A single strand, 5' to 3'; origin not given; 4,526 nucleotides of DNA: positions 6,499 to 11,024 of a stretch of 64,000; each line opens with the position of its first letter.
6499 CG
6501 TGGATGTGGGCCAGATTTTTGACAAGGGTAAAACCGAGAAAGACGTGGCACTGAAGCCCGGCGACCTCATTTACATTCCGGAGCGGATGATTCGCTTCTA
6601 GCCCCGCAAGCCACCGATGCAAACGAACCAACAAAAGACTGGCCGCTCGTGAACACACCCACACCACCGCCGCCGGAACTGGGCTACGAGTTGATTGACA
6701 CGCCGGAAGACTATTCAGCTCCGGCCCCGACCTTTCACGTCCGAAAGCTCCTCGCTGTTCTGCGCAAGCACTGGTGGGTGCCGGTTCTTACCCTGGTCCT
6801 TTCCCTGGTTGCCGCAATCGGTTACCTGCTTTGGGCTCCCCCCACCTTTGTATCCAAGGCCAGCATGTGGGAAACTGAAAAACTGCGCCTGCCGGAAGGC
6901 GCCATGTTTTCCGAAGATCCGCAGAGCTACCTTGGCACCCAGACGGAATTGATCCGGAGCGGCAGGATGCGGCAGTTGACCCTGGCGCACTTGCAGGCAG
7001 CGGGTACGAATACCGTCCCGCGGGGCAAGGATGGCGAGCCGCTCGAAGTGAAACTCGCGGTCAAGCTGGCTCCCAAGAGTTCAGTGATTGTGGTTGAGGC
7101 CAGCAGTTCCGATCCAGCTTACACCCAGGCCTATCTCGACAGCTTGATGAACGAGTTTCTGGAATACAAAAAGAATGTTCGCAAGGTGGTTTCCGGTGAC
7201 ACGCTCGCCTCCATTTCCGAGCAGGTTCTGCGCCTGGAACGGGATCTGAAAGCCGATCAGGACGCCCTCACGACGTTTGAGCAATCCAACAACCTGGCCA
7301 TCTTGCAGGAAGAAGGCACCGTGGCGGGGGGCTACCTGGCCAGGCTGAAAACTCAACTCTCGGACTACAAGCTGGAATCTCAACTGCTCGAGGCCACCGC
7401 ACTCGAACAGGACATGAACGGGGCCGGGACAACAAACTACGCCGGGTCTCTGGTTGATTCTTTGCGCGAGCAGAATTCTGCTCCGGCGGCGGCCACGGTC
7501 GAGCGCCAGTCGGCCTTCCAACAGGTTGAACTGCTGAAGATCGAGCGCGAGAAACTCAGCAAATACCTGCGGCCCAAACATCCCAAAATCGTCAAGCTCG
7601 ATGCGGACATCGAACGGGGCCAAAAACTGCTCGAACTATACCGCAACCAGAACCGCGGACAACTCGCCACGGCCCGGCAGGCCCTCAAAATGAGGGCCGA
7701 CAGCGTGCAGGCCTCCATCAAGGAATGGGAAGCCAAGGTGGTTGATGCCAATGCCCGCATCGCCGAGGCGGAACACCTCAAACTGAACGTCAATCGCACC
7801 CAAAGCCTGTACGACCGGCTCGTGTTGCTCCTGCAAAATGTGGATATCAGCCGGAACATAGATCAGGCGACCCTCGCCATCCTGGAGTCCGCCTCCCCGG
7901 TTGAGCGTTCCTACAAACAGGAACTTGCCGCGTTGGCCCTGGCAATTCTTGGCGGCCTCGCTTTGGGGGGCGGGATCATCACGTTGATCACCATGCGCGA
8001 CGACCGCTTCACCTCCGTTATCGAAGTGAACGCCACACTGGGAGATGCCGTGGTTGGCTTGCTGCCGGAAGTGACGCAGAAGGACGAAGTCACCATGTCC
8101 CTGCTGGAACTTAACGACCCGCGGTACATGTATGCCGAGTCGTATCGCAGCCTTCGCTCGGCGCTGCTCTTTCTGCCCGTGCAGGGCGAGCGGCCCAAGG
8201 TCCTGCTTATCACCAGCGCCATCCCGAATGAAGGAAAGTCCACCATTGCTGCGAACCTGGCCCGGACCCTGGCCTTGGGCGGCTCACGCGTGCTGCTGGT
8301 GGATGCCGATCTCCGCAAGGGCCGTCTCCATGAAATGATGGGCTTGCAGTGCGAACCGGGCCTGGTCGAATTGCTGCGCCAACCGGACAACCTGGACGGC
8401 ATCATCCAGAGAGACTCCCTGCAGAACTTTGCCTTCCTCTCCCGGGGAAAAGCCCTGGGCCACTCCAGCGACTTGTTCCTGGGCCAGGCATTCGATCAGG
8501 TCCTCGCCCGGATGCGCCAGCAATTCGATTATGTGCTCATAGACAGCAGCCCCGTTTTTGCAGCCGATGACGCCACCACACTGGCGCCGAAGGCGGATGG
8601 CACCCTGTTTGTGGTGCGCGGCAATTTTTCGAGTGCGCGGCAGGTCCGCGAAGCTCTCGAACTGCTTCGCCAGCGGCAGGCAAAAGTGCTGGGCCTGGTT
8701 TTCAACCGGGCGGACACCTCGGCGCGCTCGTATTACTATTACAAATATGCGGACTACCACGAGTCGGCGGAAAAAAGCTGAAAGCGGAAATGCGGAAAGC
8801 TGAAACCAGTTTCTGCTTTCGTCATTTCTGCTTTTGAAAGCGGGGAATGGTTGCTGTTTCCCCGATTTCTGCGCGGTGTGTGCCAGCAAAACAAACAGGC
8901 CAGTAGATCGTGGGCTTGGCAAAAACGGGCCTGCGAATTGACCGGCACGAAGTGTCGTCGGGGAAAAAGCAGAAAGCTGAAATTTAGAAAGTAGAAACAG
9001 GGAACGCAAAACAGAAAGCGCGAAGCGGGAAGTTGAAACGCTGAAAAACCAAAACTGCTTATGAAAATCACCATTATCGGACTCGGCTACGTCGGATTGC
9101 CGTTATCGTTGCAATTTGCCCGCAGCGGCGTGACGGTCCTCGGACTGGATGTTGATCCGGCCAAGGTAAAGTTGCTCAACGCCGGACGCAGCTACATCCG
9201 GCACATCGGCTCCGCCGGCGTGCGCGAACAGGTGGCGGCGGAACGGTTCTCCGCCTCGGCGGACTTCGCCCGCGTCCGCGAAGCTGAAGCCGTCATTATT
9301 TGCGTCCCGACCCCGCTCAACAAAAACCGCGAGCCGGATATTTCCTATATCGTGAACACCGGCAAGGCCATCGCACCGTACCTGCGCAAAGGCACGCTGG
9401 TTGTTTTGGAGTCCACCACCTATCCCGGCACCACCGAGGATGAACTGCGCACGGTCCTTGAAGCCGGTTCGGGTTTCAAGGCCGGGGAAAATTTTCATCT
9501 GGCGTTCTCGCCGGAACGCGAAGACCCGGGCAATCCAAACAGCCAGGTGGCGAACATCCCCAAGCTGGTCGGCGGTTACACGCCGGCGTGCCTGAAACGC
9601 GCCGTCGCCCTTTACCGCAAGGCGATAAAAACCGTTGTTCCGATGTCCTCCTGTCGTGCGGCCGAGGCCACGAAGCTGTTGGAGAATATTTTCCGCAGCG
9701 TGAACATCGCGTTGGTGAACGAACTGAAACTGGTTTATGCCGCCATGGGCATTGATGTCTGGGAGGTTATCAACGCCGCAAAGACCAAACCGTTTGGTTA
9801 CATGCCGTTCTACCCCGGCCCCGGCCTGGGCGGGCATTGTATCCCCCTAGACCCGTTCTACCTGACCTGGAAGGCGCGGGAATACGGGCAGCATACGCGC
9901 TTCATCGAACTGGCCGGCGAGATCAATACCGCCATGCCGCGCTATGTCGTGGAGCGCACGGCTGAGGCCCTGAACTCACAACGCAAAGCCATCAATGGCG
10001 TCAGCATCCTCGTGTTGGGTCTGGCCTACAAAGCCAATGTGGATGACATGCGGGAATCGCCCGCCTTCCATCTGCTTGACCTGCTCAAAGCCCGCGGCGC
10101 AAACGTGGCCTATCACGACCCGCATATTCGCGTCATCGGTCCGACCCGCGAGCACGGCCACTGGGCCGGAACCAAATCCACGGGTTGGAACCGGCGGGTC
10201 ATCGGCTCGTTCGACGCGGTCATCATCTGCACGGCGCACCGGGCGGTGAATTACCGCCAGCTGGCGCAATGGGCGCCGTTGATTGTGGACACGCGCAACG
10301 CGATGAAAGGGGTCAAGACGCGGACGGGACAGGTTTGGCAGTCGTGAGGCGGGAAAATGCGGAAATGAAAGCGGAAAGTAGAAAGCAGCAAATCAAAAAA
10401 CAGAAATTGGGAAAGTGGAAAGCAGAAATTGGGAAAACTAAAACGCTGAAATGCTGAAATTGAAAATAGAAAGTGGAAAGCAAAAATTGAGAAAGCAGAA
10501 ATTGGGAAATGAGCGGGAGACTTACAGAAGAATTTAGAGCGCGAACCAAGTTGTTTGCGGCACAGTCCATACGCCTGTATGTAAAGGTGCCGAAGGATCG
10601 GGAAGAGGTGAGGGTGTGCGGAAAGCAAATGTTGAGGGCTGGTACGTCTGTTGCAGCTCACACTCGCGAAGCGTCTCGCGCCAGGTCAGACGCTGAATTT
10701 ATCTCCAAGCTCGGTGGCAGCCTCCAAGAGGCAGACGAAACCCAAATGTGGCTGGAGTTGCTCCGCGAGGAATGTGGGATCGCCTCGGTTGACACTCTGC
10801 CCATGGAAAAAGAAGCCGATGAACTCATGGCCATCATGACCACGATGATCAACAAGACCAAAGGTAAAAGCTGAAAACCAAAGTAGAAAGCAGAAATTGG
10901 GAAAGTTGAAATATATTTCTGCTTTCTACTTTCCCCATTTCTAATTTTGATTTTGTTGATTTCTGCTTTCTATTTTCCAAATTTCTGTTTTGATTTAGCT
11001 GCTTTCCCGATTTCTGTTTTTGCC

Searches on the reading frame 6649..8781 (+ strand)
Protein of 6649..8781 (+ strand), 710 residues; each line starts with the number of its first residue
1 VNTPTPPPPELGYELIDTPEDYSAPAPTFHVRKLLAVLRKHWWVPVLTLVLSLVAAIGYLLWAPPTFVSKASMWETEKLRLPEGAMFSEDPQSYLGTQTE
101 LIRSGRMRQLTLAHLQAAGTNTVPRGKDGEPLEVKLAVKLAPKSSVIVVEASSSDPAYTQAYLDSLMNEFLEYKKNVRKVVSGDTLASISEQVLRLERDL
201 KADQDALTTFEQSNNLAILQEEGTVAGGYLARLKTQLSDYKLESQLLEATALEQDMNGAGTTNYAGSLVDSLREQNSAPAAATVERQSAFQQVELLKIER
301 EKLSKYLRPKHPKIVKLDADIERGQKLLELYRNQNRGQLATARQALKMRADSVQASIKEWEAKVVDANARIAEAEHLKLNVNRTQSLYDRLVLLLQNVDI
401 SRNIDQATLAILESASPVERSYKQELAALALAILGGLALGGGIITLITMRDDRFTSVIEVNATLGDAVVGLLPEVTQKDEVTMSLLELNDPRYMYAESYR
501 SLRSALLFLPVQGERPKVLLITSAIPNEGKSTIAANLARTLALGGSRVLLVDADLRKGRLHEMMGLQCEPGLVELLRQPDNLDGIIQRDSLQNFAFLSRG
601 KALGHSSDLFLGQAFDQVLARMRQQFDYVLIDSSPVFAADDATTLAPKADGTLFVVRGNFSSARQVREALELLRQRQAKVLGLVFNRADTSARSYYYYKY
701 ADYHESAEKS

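Call 28: search_protein_families(library=pfam, proteins=[window:6649-8781:+], max_evalue=0.01)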
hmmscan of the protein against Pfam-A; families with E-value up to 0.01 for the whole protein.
window:6649-8781:+ (710 aa): 6 families
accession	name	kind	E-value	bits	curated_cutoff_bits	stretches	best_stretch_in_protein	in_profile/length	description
PF13614.12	AAA_31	-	2.1e-10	41.2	27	1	529-657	14-148/177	AAA domain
PF10609.15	ParA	-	1.1e-09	38.5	27.1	1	518-688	5-175/246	NUBPL iron-transfer P-loop NTPase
PF01656.29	CbiA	-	7.6e-09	36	25.4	1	527-692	9-87/125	CobQ/CobB/MinD/ParA nucleotide binding domain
PF02706.20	Wzz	-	4e-05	24.3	25.5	1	29-108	3-84/91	Chain length determinant protein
PF06564.18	CBP_BcsQ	-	0.0021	18.1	21.3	0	528-662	13-151/234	Cellulose biosynthesis protein BcsQ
PF13500.12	AAA_26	-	0.0035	17.7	27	0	652-690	131-169/198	AAA domain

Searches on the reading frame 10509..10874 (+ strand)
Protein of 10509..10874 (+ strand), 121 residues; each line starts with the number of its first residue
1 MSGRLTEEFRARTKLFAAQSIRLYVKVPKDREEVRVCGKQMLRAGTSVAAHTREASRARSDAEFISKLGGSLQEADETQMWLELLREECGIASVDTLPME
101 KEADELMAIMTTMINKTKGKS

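Call 28: search_protein_families(library=pfam, proteins=[window:10509-10874:+], max_evalue=0.01)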
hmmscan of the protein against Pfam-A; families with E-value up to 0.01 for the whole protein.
window:10509-10874:+ (121 aa): 1 family
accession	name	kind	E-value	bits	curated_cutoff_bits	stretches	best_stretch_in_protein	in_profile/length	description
PF05635.17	23S_rRNA_IVP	-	5.1e-15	56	33.8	1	14-110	10-104/106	23S rRNA-intervening sequence protein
